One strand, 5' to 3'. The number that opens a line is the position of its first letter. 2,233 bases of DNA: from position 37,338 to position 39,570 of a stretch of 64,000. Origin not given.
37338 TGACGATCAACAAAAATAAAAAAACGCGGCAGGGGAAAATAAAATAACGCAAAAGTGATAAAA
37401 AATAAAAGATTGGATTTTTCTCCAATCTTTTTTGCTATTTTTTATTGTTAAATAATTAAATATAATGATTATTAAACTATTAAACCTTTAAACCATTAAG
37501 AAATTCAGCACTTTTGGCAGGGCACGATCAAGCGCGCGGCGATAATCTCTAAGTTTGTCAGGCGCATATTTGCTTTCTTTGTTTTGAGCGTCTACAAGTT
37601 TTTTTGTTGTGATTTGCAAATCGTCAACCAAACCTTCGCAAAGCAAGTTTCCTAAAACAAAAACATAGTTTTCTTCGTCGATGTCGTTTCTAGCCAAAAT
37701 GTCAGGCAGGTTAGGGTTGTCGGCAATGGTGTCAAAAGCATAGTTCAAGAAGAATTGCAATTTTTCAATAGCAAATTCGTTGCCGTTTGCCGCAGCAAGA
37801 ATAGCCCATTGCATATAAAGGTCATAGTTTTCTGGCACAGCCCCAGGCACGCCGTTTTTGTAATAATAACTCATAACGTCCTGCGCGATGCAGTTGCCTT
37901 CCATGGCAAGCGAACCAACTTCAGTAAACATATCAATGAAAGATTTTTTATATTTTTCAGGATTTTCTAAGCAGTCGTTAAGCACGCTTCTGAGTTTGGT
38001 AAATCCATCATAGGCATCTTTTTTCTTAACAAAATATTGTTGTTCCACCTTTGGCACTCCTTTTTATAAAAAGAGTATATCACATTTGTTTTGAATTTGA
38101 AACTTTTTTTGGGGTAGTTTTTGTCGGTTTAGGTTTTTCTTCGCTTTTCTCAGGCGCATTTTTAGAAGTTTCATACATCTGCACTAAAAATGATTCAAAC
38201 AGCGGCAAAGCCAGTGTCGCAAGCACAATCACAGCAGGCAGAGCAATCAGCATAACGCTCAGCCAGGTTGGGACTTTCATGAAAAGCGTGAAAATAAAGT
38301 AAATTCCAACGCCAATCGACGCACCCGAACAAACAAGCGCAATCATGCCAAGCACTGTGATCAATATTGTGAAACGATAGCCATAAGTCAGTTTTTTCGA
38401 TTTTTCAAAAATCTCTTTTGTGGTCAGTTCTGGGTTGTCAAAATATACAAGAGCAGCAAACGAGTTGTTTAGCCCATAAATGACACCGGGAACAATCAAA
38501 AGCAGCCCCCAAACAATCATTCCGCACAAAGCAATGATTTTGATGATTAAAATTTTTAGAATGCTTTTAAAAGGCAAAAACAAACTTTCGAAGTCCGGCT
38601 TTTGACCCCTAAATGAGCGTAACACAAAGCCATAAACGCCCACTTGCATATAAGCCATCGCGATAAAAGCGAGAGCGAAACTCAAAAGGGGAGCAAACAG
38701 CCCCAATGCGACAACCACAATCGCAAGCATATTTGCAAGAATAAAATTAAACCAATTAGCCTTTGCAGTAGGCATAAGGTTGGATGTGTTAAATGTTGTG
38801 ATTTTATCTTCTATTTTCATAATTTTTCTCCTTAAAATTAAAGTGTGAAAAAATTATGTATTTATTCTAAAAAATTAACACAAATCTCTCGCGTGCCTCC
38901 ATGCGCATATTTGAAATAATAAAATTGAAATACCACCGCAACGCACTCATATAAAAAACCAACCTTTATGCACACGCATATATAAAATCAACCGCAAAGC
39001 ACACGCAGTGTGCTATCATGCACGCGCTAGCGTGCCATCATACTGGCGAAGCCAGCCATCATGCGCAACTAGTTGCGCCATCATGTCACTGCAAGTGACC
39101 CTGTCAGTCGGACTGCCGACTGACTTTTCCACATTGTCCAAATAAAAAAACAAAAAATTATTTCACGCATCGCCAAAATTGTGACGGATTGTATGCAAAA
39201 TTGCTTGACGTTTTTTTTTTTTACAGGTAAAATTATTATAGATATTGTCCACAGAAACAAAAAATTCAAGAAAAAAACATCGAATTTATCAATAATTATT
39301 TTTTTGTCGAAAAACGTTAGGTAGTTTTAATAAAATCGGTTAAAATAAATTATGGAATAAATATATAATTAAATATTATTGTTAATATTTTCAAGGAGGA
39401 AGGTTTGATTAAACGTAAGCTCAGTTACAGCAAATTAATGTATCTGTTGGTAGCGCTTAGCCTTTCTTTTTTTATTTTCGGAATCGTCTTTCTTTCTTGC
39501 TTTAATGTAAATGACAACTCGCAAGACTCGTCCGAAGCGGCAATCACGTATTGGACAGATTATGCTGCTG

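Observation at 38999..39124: Second copy of the hairpin array shows compensatory stem changes relative to locus A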

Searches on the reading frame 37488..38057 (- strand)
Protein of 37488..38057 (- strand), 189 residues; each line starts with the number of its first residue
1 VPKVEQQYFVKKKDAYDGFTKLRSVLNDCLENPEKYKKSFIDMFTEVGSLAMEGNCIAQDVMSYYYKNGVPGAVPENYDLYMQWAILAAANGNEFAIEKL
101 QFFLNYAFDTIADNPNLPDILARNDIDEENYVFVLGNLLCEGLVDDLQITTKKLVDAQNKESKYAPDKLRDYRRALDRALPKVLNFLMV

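Call 8: search_protein_families(library=pfam, proteins=[window:37488-38057:-])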
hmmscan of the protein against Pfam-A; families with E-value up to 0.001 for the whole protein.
window:37488-38057:- (189 aa): 0 families

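Call 77: search_protein_families(library=pfam, proteins=[window:37488-38057:-], max_evalue=0.1)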
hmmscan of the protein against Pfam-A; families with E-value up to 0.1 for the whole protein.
window:37488-38057:- (189 aa): 1 family
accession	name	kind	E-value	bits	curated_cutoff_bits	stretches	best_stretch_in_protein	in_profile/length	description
PF24117.1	DUF7391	-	0.099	12.7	27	0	137-163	30-56/153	Family of unknown function (DUF7391)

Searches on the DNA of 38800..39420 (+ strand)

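Call 15: search_rna_families(source=window, start=38800, end=39420, threshold=evalue, max_evalue=10)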
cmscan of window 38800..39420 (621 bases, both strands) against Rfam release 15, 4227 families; matches with E-value up to 10: 5.
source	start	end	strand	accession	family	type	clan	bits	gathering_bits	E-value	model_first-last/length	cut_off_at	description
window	38818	38865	-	RF02980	freshwater-2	Cis-reg;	-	16.6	49.9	6.2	1-84/84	no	freshwater-2 RNA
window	39203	39271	-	RF03590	mir-2009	Gene; miRNA;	-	16.5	90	1.4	1-83/83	no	mir-2009 microRNA precursor family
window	39128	39159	+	RF00522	PreQ1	Cis-reg; riboswitch;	-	12.8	39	9.8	1-45/45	no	PreQ1 (pre queuosine) riboswitch aptamer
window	39014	39066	-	RF01136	sR28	Gene; snRNA; snoRNA; CD-box;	-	12.1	39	1.5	1-55/55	no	Small nucleolar RNA sR28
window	39385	39412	-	RF01977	HOTAIRM1_3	Gene; lncRNA;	-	10.6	37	7.4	37-59/59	no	HOX antisense intergenic RNA myeloid 1 conserved region 3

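Call 42: search_dna_similar(query=window:38920-39240:+, collection=plasmids, mode=distant, max_evalue=0.01)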
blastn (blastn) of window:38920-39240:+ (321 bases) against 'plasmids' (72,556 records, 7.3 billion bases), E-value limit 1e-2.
No match.

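Call 43: search_dna_similar(query=window:38920-39240:+, collection=phages, mode=distant, max_evalue=0.01)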
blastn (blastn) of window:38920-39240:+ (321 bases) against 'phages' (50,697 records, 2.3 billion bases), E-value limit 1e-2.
No match.
